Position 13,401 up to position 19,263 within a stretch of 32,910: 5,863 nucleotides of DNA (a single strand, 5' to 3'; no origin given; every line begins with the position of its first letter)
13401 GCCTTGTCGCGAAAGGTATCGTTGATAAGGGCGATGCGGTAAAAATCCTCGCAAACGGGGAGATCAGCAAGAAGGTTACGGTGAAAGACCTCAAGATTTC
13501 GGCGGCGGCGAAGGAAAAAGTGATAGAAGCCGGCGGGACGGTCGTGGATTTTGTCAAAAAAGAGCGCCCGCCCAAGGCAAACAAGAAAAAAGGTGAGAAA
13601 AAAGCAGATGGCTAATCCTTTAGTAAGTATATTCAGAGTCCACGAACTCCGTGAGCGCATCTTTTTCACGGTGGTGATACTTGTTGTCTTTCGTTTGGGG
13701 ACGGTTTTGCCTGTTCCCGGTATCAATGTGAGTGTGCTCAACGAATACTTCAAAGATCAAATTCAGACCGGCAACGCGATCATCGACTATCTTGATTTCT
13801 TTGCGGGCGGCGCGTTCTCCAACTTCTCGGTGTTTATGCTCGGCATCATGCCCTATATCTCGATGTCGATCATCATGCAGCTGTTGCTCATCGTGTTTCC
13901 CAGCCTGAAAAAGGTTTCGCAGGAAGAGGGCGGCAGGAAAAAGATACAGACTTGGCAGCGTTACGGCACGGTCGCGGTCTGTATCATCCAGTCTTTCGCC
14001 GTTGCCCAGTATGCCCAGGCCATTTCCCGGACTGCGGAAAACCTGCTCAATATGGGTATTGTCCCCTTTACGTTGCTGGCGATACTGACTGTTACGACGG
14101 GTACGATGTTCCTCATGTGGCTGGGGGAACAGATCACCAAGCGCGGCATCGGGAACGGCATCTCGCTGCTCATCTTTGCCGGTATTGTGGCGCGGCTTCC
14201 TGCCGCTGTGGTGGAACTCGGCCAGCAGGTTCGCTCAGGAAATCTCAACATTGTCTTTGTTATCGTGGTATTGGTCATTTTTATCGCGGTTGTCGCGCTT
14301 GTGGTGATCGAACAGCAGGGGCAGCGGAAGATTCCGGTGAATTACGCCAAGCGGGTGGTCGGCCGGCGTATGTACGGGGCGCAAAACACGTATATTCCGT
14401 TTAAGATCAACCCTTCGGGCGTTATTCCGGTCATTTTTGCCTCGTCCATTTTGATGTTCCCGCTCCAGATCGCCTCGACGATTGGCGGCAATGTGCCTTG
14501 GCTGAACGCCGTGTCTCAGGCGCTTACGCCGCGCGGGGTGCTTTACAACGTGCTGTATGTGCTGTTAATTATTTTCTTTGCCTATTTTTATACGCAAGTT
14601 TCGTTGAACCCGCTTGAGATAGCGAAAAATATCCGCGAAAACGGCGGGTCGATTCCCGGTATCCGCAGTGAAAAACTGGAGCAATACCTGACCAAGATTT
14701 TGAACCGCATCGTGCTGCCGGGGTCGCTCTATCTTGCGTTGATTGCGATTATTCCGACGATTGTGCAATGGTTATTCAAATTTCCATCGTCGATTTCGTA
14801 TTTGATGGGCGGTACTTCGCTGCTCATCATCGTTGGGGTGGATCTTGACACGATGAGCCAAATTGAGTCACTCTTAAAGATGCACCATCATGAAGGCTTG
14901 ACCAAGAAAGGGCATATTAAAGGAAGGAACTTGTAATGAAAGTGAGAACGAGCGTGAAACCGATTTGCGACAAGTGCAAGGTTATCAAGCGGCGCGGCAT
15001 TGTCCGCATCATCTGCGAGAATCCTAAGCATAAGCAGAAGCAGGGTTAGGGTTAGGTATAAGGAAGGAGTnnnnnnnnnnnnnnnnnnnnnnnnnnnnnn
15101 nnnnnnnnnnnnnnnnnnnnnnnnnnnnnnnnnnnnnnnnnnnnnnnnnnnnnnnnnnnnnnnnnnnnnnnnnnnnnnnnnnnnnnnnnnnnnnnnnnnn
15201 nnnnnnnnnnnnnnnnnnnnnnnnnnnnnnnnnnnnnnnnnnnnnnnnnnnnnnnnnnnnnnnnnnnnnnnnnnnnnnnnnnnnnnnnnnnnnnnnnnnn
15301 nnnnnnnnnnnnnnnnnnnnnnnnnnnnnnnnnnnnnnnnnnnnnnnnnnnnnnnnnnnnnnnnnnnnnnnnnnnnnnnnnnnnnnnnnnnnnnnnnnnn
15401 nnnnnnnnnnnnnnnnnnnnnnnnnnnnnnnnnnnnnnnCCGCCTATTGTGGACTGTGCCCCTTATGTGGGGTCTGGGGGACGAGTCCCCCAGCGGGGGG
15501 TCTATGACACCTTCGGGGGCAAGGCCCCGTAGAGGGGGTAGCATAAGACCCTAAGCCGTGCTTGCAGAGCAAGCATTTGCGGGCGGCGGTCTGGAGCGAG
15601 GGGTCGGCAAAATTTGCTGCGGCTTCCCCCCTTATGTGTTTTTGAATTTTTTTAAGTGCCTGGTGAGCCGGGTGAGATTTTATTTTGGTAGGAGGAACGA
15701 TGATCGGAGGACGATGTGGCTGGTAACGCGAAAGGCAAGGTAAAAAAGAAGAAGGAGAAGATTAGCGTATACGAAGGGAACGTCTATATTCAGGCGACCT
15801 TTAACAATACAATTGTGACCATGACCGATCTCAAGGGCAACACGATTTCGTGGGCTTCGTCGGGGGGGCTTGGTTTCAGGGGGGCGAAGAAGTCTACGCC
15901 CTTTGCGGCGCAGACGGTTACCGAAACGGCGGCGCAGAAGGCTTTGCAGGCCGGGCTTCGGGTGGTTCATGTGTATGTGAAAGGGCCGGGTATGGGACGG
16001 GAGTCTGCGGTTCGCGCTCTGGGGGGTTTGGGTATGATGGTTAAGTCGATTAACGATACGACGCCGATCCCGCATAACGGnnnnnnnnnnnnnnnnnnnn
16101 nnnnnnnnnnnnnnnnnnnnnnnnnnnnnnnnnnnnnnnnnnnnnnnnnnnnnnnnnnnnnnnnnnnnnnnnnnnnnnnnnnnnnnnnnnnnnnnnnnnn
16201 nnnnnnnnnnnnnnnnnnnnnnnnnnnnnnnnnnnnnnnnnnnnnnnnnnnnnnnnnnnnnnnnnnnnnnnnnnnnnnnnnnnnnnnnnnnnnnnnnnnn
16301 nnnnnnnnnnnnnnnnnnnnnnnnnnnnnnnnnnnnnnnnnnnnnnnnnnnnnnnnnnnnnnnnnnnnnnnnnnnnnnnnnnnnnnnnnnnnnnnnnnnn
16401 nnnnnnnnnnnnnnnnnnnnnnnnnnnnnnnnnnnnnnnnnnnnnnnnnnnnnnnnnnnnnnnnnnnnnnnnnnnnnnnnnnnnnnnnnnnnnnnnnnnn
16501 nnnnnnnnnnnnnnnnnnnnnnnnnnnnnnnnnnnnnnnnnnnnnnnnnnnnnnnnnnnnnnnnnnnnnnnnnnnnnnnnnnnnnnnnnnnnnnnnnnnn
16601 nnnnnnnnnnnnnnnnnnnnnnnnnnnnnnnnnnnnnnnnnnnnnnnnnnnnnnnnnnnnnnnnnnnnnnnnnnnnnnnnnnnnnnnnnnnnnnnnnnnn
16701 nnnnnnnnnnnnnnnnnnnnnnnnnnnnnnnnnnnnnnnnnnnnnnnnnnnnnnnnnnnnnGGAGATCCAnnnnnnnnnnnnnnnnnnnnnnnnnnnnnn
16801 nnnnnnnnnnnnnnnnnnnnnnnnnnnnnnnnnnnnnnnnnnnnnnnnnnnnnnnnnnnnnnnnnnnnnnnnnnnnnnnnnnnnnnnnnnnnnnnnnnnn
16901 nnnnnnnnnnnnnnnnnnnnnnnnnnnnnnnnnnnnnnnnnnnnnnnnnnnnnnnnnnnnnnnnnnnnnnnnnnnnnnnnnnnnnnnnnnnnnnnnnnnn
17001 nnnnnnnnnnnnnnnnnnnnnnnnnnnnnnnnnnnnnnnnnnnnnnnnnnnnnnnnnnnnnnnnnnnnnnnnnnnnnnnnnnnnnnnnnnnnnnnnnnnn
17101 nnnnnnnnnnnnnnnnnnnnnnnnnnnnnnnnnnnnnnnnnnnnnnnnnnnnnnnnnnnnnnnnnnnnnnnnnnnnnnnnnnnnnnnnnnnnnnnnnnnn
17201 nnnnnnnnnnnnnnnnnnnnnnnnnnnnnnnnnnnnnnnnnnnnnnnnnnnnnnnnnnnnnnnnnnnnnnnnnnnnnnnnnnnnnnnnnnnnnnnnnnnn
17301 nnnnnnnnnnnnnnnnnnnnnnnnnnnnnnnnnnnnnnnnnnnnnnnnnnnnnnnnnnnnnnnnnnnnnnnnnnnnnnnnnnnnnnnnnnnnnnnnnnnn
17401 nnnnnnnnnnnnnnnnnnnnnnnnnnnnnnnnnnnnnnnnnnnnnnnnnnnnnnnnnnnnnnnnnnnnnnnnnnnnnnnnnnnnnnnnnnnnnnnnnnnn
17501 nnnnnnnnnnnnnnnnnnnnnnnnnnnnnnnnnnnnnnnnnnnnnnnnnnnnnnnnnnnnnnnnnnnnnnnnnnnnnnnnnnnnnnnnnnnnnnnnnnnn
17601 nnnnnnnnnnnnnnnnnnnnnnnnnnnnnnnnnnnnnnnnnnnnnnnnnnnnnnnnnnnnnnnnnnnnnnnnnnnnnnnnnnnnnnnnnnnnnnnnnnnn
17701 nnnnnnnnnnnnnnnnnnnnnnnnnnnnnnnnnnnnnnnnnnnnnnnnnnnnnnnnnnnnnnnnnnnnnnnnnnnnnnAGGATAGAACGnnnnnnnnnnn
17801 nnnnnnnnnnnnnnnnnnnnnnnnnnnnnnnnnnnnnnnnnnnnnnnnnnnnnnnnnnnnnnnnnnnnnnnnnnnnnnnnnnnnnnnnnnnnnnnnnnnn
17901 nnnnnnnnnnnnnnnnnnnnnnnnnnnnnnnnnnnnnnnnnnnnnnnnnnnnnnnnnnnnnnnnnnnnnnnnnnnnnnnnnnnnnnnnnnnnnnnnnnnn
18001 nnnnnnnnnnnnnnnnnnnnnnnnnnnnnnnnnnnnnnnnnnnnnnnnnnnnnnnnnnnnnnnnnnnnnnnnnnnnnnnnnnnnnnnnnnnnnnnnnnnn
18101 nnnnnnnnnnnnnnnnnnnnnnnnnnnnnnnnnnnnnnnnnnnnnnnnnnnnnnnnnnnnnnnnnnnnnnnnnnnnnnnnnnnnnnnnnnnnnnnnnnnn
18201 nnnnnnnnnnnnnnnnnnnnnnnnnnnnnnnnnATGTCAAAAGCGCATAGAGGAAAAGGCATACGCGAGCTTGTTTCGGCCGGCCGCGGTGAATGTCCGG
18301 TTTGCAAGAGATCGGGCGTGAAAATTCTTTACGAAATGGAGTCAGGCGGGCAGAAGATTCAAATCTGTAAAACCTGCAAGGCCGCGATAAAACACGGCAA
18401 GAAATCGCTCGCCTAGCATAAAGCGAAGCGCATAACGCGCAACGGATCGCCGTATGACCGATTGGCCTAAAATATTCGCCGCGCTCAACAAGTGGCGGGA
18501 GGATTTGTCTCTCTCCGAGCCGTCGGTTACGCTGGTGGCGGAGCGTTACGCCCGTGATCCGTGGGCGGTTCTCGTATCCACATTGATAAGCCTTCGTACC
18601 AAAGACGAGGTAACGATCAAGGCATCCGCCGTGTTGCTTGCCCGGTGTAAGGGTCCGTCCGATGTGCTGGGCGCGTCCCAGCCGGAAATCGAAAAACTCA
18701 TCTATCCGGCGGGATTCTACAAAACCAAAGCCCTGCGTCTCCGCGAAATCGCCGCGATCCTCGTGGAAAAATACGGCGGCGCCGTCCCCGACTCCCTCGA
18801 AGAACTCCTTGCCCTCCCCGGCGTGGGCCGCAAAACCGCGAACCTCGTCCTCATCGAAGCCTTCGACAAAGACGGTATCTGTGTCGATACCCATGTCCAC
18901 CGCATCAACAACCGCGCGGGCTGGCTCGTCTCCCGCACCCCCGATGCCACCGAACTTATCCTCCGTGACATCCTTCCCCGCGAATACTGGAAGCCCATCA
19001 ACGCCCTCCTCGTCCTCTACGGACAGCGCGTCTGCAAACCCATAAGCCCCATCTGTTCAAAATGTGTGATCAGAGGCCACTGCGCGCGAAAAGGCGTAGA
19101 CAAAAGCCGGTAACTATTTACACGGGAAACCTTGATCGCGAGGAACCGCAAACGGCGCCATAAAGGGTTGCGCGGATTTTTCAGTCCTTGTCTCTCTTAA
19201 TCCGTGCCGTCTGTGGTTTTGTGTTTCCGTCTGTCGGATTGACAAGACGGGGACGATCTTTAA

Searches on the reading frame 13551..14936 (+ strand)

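Call 50: search_protein_families(library=pfam, proteins=[window:13551-14936:+], max_evalue=0.001)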
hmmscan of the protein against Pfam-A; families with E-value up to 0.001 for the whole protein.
window:13551-14936:+ (461 aa): 1 family
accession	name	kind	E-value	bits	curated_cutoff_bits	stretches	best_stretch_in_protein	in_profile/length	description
PF00344.25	SecY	-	1.5e-106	356.7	32.2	1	93-435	1-306/306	SecY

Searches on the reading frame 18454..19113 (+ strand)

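Call 50: search_protein_families(library=pfam, proteins=[window:18454-19113:+], max_evalue=0.001)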
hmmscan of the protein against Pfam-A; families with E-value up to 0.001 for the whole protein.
window:18454-19113:+ (219 aa): 2 families
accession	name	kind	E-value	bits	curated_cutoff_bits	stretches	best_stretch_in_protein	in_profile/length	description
PF00730.31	HhH-GPD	-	1.6e-19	70.6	26.2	1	41-175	1-107/108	HhH-GPD superfamily base excision DNA repair protein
PF00633.29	HHH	-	3.7e-10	39.6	24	1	106-133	1-28/30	Helix-hairpin-helix motif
